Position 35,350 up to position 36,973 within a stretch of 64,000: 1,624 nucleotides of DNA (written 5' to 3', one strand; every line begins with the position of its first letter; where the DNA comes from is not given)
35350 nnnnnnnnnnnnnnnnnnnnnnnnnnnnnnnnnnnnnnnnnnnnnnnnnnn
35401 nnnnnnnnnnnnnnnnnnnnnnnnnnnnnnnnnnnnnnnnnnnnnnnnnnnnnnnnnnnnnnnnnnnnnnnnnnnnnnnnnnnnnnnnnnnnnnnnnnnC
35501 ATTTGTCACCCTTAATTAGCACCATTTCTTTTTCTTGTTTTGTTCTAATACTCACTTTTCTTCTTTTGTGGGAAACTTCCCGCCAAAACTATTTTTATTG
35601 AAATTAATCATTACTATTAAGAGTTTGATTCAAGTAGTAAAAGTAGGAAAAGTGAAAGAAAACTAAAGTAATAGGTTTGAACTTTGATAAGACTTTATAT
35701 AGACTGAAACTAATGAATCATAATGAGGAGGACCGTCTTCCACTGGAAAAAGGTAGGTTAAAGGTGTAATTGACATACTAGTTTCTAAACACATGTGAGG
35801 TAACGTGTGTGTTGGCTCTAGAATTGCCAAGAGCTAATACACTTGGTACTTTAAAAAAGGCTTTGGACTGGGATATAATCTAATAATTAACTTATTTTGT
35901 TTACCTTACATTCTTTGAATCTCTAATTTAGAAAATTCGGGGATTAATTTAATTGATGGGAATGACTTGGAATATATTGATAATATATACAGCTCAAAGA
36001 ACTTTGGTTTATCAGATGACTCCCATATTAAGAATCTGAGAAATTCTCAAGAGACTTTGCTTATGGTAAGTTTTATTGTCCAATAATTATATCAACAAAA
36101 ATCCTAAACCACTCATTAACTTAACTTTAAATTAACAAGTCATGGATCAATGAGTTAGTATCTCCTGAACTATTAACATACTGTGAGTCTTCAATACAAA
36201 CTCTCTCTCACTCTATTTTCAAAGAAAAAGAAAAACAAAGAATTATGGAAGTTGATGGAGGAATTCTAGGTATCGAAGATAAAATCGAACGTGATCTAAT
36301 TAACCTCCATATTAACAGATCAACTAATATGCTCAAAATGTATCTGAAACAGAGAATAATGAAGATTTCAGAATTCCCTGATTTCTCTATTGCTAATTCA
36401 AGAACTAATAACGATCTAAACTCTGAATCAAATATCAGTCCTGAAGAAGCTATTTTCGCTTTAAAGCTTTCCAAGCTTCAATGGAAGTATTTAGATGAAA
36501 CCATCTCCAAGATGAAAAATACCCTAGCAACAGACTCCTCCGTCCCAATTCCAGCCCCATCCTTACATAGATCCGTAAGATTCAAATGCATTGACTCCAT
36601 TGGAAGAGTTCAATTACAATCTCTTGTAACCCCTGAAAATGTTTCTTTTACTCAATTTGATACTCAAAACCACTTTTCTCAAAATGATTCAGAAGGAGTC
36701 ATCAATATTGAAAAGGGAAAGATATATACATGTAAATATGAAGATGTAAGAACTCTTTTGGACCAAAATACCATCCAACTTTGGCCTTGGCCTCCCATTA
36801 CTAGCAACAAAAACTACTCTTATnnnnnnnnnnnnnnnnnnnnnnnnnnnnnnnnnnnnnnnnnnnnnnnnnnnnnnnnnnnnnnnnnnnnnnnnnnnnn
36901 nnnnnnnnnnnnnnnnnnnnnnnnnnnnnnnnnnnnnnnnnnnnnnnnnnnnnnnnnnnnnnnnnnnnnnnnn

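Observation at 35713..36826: GINS Sld5 is a three-exon gene; only its last exon appears in the ORF track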

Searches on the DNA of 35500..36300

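Call 26: search_rna_families(source=window, start=35500, end=36300, threshold=evalue, max_evalue=10)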
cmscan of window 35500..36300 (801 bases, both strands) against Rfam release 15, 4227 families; matches with E-value up to 10: 4.
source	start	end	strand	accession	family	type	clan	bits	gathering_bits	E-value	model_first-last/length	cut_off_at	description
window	35671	35737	+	RF01183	SNORD19B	Gene; snRNA; snoRNA; CD-box;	CL00048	19.9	50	2.6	1-84/84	no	Small nucleolar RNA SNORD19B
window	36205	36283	-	RF02706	TeloSII_ncR30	Gene; sRNA;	-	19.7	86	0.044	1-226/226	no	TeloSII non coding RNA 30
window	35611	35650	-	RF03008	malK-II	Cis-reg;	-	16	52.9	8.5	1-50/50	no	malK-II RNA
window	35995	36017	+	RF02129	GNAS-AS1_3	Gene; lncRNA;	-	11.5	42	8.8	1-38/38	no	GNAS antisense RNA 1 conserved region 3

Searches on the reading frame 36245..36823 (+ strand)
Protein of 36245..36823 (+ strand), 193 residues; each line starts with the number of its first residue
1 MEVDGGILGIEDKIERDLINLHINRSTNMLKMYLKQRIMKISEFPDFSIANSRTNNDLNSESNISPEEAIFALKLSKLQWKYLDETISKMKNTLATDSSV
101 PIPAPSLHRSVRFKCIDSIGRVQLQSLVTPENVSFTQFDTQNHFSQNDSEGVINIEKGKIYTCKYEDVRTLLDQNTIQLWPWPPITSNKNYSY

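Call 4: search_protein_families(library=pfam, proteins=[window:36245-36823:+], max_evalue=1)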
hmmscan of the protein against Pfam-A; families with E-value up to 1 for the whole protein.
seq(193 aa): 3 families
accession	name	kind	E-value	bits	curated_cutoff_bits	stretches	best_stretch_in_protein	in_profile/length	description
PF16922.11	SLD5_C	-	0.00054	20.6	27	1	148-179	26-55/56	DNA replication complex GINS protein SLD5 C-terminus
PF05916.17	Sld5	-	0.01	16.5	22.3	1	23-84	41-99/102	GINS complex protein helical bundle domain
PF13895.12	Ig_2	-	0.036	14.7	27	0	139-179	42-77/79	Immunoglobulin domain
